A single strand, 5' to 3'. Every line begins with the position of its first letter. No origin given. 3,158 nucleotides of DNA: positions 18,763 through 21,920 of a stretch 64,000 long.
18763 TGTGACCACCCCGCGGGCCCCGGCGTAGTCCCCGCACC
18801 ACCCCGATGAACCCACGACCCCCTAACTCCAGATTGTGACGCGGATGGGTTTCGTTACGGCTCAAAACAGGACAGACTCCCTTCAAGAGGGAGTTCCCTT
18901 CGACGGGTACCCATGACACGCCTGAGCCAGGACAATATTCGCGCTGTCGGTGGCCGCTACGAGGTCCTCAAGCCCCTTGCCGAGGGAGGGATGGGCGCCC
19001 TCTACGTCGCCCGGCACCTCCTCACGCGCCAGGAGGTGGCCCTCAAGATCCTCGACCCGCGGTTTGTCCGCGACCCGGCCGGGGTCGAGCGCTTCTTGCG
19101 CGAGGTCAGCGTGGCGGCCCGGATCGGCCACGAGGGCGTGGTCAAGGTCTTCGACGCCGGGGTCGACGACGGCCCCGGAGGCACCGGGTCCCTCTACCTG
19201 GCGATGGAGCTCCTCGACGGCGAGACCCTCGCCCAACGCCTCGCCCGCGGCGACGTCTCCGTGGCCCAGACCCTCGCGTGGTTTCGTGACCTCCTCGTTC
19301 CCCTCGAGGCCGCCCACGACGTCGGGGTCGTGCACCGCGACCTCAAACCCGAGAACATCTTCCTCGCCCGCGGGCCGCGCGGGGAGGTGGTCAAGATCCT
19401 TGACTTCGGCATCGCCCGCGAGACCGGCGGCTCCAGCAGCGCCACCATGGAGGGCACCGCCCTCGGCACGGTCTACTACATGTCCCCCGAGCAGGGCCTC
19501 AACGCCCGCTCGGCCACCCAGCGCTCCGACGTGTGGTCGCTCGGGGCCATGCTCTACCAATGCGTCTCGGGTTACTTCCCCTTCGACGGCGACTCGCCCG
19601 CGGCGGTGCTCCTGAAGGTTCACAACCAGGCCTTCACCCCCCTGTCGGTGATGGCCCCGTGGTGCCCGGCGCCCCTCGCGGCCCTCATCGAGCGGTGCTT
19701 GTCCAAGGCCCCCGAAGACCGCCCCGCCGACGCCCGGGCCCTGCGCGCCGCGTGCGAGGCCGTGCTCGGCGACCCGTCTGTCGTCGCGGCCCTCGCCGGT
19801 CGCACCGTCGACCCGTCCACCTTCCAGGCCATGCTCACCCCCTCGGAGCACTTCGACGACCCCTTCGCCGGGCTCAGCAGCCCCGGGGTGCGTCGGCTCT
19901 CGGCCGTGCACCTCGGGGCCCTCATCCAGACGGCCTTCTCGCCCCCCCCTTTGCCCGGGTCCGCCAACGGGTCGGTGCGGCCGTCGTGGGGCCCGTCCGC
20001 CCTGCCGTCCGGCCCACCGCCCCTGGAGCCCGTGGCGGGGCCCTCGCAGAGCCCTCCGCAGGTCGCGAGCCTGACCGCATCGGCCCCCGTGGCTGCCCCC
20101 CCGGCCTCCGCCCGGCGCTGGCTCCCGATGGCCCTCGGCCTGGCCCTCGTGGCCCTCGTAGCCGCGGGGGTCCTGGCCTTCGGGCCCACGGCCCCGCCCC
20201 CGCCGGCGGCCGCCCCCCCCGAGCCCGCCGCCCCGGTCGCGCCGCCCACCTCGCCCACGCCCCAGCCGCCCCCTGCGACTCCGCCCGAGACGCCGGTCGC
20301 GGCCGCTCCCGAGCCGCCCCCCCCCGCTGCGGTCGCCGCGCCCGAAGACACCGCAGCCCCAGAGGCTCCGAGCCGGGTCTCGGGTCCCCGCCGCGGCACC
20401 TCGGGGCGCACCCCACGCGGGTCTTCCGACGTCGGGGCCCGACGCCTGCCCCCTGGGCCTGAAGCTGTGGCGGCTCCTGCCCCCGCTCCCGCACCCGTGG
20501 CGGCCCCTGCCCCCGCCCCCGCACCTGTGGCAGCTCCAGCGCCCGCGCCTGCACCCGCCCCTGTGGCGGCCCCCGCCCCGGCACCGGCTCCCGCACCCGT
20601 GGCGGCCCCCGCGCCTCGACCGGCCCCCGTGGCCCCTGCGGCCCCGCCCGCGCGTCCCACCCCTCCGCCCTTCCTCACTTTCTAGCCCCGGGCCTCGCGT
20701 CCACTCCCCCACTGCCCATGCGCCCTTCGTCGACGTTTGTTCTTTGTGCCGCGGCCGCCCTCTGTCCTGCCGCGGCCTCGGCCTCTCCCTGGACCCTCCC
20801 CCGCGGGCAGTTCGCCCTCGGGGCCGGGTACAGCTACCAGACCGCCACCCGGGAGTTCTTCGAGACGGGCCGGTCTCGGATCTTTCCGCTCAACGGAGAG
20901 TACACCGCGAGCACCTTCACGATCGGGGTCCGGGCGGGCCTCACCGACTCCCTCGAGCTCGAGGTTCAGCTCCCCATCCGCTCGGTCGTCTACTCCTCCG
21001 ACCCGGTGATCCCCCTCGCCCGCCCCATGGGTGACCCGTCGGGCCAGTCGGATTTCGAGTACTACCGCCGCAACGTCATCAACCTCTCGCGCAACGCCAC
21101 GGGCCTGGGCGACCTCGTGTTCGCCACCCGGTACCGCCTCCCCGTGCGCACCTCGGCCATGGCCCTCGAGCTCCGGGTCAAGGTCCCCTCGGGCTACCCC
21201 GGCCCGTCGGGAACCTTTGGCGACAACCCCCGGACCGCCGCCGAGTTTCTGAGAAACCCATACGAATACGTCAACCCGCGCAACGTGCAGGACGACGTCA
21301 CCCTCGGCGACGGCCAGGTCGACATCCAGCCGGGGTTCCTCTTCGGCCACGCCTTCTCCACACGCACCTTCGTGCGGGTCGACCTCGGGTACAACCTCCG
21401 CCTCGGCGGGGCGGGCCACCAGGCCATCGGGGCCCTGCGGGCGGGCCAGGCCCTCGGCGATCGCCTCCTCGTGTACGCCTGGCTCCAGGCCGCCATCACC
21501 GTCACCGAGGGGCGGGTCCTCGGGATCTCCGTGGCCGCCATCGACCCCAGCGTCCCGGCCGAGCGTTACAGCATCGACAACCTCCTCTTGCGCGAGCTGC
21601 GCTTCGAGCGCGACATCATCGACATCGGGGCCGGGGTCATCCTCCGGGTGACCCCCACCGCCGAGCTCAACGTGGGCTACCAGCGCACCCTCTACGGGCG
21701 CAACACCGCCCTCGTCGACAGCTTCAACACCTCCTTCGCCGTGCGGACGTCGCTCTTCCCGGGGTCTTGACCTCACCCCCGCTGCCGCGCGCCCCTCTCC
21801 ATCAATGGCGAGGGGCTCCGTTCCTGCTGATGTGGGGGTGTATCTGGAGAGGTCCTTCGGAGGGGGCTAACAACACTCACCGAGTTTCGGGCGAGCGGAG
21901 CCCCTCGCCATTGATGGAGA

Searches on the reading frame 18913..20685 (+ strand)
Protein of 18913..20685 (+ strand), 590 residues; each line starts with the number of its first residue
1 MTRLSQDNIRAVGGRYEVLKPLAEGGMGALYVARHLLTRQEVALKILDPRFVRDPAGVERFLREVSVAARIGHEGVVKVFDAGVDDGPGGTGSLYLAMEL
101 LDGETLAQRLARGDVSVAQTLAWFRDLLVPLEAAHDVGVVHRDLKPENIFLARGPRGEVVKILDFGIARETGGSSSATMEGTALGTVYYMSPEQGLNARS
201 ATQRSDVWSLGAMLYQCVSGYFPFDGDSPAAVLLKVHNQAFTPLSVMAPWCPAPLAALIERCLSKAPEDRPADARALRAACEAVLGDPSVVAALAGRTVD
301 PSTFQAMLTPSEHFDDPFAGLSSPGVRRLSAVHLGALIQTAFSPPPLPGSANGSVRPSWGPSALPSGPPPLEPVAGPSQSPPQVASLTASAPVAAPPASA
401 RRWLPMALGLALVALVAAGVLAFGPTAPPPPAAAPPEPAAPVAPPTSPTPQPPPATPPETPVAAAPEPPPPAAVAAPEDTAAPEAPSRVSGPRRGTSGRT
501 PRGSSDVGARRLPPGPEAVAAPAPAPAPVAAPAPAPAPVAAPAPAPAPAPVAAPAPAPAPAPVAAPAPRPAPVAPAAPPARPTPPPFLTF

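Call 9: search_protein_families(library=pfam, proteins=[window:18913-20685:+], max_evalue=0.01)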
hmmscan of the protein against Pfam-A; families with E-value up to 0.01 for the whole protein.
window:18913-20685:+ (590 aa): 5 families
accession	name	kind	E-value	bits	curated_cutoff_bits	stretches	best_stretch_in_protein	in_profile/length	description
PF00069.31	Pkinase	-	4.6e-43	148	31.7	1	16-275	1-256/263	Protein kinase domain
PF07714.23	PK_Tyr_Ser-Thr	-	5.6e-28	98.4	23.1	1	19-272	4-250/258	Protein tyrosine and serine/threonine kinase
PF01636.29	APH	-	1.7e-05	25.1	23.2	1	118-168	148-197/239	Phosphotransferase enzyme family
PF03109.22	ABC1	-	0.0053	16.4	22.9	0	94-171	143-217/244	ABC1 atypical kinase-like domain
PF14531.12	Kinase-like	-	0.0065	16.2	25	0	135-270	162-289/289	Kinase-like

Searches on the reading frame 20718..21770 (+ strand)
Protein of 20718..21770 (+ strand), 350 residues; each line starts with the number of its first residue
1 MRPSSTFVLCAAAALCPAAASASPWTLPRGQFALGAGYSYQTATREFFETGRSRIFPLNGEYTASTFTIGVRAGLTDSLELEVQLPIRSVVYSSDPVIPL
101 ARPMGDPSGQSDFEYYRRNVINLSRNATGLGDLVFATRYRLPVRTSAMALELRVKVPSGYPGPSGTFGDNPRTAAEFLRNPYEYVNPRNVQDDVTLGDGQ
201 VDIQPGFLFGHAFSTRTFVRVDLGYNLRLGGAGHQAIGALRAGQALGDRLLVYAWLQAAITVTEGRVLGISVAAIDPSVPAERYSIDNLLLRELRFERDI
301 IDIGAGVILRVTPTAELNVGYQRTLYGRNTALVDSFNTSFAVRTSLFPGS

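Call 9: search_protein_families(library=pfam, proteins=[window:20718-21770:+], max_evalue=0.01)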
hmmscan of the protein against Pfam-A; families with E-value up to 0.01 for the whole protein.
window:20718-21770:+ (350 aa): 1 family
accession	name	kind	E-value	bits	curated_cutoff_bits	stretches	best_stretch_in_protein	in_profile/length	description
PF13505.12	OMP_b-brl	-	1.6e-05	25.5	28.7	0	9-85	2-64/175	Outer membrane protein beta-barrel domain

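Call 13: find_encoding_contigs(protein=window:20718-21770:+, flank=10000, max_places=10)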
Protein window:20718-21770:+ (350 aa): 3 contigs read that carry it; 2 places shown.
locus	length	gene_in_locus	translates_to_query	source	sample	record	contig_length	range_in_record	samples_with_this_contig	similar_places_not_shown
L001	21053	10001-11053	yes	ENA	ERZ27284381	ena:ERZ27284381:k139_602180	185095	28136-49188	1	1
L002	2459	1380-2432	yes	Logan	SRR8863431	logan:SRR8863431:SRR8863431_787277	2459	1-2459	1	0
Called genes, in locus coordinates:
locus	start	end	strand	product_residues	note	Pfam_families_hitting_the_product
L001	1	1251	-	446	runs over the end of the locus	PF01266:DAO (weak), PF01593:Amino_oxidase, PF07992:Pyr_redox_2 (faint), PF13450:NAD_binding_8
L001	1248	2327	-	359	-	PF09587:PGA_cap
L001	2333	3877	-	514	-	PF13472:Lipase_GDSL_2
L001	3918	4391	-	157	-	PF00582:Usp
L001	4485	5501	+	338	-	PF25539:Bestrophin_2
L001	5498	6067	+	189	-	PF01613:Flavin_Reduct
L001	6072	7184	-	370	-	PF02558:ApbA, PF08546:ApbA_C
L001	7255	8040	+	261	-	PF04452:Methyltrans_RNA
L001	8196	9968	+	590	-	PF00069:Pkinase, PF07714:PK_Tyr_Ser-Thr, PF01636:APH (faint)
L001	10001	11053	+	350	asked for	-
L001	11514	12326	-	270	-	-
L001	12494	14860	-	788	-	-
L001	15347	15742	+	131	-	-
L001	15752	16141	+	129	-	-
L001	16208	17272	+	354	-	-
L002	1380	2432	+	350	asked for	-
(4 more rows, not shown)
